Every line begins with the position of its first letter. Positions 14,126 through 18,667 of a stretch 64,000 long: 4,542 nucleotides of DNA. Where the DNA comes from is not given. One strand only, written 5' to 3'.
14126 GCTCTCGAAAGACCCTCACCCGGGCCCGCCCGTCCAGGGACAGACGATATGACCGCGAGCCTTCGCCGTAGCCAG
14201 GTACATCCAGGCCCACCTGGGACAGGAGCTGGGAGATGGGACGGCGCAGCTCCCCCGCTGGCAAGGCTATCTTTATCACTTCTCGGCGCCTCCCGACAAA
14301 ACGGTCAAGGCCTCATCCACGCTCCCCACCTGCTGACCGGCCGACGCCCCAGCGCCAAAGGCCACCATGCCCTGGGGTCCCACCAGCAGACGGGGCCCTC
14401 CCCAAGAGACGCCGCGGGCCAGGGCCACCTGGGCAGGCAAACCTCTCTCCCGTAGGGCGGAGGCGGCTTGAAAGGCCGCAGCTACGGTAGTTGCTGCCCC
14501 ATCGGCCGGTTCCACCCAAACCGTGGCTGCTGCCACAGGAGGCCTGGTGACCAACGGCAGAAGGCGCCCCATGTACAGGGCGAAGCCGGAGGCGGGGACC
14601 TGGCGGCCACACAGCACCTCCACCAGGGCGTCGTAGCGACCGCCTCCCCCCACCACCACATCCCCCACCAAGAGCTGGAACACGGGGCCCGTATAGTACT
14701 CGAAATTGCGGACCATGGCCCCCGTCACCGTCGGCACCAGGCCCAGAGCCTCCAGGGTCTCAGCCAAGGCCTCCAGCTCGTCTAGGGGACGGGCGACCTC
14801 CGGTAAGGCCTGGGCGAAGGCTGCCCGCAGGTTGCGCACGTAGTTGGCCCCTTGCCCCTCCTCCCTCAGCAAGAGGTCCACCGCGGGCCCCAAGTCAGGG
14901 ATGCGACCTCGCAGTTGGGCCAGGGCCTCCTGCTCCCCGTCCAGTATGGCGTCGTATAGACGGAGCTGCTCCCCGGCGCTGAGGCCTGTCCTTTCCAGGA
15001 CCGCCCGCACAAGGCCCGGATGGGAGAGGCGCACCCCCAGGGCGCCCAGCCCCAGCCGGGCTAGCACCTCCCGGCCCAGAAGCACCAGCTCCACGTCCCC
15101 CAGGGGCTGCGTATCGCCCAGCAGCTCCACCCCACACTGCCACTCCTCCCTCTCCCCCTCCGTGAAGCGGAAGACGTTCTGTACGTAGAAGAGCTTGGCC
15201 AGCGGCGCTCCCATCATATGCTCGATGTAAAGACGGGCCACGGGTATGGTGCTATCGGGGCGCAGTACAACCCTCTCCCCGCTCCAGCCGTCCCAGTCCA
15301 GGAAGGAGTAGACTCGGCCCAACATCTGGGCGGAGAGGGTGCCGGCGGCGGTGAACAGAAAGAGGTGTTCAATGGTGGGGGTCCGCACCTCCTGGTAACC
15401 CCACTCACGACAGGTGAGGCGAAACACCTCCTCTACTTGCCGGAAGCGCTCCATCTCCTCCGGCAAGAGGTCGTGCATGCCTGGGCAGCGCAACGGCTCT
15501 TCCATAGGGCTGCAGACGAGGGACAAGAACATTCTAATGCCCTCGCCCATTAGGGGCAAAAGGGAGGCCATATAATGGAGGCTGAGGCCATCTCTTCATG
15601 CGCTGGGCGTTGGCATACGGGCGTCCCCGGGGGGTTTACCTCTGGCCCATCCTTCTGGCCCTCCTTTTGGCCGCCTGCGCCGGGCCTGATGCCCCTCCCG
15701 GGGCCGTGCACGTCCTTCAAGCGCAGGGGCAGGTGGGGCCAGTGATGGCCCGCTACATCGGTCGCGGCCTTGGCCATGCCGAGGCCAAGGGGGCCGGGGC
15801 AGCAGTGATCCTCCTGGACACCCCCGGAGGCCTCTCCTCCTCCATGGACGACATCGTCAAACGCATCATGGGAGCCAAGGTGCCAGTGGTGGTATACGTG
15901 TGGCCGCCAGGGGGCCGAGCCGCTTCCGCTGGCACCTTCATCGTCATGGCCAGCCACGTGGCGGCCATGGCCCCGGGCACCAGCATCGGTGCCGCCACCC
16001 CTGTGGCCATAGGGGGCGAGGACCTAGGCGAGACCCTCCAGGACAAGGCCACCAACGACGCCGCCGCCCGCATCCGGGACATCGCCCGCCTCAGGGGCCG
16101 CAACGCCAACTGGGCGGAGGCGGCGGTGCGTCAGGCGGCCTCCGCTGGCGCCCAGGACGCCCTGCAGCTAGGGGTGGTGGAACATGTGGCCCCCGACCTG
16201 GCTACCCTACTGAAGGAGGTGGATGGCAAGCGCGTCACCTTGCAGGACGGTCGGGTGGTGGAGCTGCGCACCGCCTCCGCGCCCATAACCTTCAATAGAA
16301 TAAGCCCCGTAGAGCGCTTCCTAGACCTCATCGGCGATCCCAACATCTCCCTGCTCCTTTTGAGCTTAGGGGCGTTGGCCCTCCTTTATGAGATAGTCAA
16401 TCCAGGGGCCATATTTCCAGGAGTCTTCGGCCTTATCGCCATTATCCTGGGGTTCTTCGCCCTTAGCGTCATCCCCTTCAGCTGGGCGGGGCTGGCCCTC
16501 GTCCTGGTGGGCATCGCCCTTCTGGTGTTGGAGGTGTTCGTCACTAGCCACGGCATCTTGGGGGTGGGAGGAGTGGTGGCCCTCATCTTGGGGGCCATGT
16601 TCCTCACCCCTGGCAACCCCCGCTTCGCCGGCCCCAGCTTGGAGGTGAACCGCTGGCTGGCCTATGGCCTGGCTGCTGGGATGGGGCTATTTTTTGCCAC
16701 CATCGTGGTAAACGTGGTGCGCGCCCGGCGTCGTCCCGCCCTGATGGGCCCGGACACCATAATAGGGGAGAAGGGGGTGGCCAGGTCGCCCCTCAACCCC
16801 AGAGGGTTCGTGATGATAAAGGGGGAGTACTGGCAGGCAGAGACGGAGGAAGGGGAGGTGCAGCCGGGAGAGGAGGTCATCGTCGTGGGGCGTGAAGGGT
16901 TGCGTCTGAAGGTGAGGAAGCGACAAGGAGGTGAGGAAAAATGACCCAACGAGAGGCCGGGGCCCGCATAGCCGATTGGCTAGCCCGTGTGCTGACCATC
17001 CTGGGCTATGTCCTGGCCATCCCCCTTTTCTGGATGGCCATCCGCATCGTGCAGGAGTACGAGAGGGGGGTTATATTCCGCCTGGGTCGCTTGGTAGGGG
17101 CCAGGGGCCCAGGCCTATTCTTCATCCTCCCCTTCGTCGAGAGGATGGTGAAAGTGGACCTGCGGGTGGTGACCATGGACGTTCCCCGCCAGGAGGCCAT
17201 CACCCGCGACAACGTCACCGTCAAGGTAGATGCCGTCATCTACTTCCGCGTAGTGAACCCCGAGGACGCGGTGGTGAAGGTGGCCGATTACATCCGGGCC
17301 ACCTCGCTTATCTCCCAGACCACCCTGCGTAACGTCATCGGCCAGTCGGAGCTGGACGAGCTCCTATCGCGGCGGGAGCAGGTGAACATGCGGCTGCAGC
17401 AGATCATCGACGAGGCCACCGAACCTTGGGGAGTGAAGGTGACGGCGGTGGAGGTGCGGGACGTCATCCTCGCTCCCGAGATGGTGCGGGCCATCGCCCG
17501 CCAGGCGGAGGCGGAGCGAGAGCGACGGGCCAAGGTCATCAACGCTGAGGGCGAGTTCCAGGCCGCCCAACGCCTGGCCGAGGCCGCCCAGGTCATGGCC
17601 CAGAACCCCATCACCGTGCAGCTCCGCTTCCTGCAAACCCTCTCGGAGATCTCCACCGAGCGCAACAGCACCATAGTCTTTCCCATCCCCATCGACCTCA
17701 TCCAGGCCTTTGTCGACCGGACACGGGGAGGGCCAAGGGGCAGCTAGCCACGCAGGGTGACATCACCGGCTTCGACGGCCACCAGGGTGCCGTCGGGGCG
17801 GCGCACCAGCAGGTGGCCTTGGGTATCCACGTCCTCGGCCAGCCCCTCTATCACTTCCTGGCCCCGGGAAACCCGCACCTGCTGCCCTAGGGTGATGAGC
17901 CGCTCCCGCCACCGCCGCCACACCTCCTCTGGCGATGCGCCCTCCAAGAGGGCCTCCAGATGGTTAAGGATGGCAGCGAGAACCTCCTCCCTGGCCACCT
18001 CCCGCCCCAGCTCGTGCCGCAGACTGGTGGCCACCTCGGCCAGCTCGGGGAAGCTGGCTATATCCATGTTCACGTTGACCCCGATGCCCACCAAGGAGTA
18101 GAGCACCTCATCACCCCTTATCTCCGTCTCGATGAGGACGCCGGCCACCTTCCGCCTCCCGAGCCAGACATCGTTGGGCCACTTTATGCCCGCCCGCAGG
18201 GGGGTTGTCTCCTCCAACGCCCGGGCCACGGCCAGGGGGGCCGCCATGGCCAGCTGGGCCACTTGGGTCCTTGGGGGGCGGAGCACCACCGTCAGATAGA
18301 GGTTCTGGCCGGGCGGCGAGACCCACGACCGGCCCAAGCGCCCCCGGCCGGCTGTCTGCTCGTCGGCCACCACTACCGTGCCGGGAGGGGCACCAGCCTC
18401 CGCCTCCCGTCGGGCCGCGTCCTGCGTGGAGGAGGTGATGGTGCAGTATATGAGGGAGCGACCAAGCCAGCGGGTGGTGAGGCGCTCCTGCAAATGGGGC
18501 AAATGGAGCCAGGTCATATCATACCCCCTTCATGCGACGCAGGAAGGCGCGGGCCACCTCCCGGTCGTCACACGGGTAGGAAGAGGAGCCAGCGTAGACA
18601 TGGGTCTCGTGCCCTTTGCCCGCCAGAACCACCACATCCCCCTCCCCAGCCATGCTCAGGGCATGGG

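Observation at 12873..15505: Internally duplicated HisG (degenerate repeat plus catalytic repeat) alongside HisZ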

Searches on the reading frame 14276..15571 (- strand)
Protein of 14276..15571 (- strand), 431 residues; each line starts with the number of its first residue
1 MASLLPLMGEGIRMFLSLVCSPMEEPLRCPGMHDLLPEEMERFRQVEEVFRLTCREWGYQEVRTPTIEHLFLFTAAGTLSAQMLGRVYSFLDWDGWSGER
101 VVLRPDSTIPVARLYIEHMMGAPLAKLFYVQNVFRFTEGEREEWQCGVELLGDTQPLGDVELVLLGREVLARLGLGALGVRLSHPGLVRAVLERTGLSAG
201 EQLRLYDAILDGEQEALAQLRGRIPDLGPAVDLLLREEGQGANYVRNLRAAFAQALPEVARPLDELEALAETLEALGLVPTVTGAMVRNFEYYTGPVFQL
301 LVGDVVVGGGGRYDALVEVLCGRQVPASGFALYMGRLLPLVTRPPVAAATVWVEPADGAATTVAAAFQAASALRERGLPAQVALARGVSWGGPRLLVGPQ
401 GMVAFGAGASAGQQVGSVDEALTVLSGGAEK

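Call 3: search_protein_families(library=pfam, proteins=[window:14276-15571:-], max_evalue=1)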
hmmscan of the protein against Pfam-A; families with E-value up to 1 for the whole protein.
window:14276-15571:- (431 aa): 1 family
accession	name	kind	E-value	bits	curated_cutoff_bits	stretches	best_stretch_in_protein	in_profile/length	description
PF13393.11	tRNA-synt_His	-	4.9e-53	180.8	25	1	31-336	1-307/308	Histidyl-tRNA synthetase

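Call 4: search_protein_families(library=ncbifam, proteins=[window:14276-15571:-], max_evalue=1)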
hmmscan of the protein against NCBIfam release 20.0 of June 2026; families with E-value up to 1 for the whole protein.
window:14276-15571:- (431 aa): 21 families
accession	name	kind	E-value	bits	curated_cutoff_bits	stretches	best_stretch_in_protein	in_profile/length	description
TIGR00443.1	hisZ_biosyn_reg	equivalog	4e-58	197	271.65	1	33-341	1-312/314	ATP phosphoribosyltransferase regulatory subunit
TIGR00442.1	hisS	equivalog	2.3e-55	188.3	286.75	1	30-385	4-359/406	histidine--tRNA ligase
NF008941.0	PRK12292.2-4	equivalog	3.4e-41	141.4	447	1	30-377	11-357/393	ATP phosphoribosyltransferase regulatory subunit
NF008940.0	PRK12292.2-3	equivalog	1.6e-36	126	450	1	31-384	8-366/404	ATP phosphoribosyltransferase regulatory subunit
NF008935.0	PRK12292.1-1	equivalog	2.2e-30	105.9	350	1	31-360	9-335/382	ATP phosphoribosyltransferase regulatory subunit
NF008936.0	PRK12292.1-3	equivalog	2.4e-30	105.7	492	1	31-340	10-324/406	ATP phosphoribosyltransferase regulatory subunit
NF008942.0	PRK12292.2-5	equivalog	2.8e-30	105.3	643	1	30-348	13-336/434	ATP phosphoribosyltransferase regulatory subunit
NF008953.0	PRK12295.1-6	equivalog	2.3e-25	89.3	384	2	54-206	23-172/384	ATP phosphoribosyltransferase regulatory subunit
NF008937.0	PRK12292.1-4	equivalog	4e-24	85.2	693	1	30-377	11-357/395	ATP phosphoribosyltransferase regulatory subunit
NF009086.0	PRK12421.1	equivalog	1.1e-23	83.8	318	1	31-354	12-340/389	ATP phosphoribosyltransferase regulatory subunit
NF008945.0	PRK12292.3-3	equivalog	5.1e-21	75.2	409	1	35-343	9-305/368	ATP phosphoribosyltransferase regulatory subunit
NF008951.0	PRK12295.1-4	equivalog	1.6e-20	73.3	364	2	97-219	55-177/374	ATP phosphoribosyltransferase regulatory subunit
NF008950.0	PRK12295.1-3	equivalog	5.1e-20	72.2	492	2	90-246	56-210/387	ATP phosphoribosyltransferase regulatory subunit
NF008938.0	PRK12292.1-6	equivalog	1.1e-19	70.6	833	1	31-335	11-318/420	ATP phosphoribosyltransferase regulatory subunit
NF008939.0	PRK12292.2-1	equivalog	4.7e-18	65.1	335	1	31-382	8-364/391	ATP phosphoribosyltransferase regulatory subunit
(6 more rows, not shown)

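Call 61: search_solved_structures(query=window:14276-15508:-, max_evalue=0.00001, show_alignments=0)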
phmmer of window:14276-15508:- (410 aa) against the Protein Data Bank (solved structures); distinct sequences matched with E-value up to 0.00001: 18.
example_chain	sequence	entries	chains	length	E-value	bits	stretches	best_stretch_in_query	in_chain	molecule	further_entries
4e51_A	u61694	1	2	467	6.6e-29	104.5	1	7-359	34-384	Histidine--tRNA ligase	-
3od1_A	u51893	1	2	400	1.6e-23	86.7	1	10-316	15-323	ATP phosphoribosyltransferase regulatory subunit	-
2el9_A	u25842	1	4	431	2e-23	86.5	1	8-358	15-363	Histidyl-tRNA synthetase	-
1kmm_A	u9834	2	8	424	2.8e-23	86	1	9-358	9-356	HISTIDYL-TRNA SYNTHETASE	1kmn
1htt_A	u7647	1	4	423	2.9e-23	85.9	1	9-358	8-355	HISTIDYL-TRNA SYNTHETASE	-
5e3i_A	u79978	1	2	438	4.8e-21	78.6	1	8-323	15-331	Histidine--tRNA ligase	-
1qe0_A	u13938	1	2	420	1.4e-20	77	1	10-161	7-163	Histidine--tRNA ligase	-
1wu7_A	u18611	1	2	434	3.6e-18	69.1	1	9-361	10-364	Histidyl-tRNA synthetase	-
4rdx_A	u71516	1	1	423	1.5e-17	67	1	9-364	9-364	Histidine--tRNA ligase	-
1adj_A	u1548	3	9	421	2.7e-17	66.2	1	10-364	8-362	HISTIDYL-TRNA SYNTHETASE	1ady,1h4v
3hri_A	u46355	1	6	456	1.8e-16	63.5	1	8-310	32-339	Histidyl-tRNA synthetase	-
3hrk_A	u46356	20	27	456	9.3e-16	61.2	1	8-310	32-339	Histidyl-tRNA synthetase | Histidyl-tRNA synthetase, putative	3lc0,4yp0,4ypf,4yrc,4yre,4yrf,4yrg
1z7m_A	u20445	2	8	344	7.8e-14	54.8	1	17-322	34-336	ATP phosphoribosyltransferase regulatory subunit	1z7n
3rac_A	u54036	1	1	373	1.7e-12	50.5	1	7-319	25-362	Histidine-tRNA ligase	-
6nhi_A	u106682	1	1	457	3e-12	49.6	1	5-361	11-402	Histidine--tRNA ligase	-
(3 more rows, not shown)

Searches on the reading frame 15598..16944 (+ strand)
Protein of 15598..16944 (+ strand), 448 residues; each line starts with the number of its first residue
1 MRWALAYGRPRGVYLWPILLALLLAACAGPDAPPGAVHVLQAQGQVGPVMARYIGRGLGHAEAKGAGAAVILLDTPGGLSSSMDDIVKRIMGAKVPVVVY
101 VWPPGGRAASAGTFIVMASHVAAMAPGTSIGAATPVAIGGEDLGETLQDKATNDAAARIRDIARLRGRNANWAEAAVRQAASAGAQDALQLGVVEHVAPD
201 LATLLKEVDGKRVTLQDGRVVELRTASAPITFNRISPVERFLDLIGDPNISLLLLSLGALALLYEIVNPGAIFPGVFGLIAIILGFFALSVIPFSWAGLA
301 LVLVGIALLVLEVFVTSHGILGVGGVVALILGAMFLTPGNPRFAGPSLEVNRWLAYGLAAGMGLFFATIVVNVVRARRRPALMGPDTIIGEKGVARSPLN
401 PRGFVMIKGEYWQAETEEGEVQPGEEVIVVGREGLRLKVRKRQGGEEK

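Call 24: search_protein_families(library=pfam, proteins=[window:15598-16944:+], max_evalue=0.001)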
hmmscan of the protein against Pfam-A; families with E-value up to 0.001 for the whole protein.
window:15598-16944:+ (448 aa): 3 families
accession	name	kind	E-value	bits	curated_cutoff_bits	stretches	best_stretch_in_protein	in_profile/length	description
PF24961.1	NfeD_membrane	-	3.7e-25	88.7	26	1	249-371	1-118/119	NfeD integral membrane domain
PF25145.1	NfeD1b_N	-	4.4e-18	66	40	1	37-182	2-140/189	NfeD1b, N-terminal domain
PF01957.25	NfeD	-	9.6e-17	61.4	29.1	1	386-441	2-57/57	NfeD-like C-terminal, partner-binding domain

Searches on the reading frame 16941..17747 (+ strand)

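Call 24: search_protein_families(library=pfam, proteins=[window:16941-17747:+], max_evalue=0.001)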
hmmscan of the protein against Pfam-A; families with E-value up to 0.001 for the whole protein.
window:16941-17747:+ (268 aa): 1 family
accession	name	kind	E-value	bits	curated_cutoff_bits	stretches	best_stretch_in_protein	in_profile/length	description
PF01145.31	Band_7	-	1.7e-41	142.6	23.6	1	36-205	2-175/176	SPFH domain / Band 7 family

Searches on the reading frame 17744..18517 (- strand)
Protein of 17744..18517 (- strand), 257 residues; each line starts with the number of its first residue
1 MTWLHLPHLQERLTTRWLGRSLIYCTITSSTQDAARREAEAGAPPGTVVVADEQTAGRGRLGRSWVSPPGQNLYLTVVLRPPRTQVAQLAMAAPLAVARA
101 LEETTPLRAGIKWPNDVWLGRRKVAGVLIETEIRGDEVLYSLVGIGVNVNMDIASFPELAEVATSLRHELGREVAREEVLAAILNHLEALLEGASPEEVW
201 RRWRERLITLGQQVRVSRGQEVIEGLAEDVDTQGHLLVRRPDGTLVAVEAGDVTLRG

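Call 24: search_protein_families(library=pfam, proteins=[window:17744-18517:-], max_evalue=0.001)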
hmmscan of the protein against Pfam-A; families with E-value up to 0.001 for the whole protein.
window:17744-18517:- (257 aa): 2 families
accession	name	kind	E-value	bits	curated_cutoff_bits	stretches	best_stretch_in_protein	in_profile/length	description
PF03099.24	BPL_LplA_LipB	-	4.5e-19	69.1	21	1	27-148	4-133/133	Biotin/lipoate A/B protein ligase family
PF02237.23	BPL_C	-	1.9e-11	44.1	21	1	209-256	1-48/48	Biotin protein ligase C terminal domain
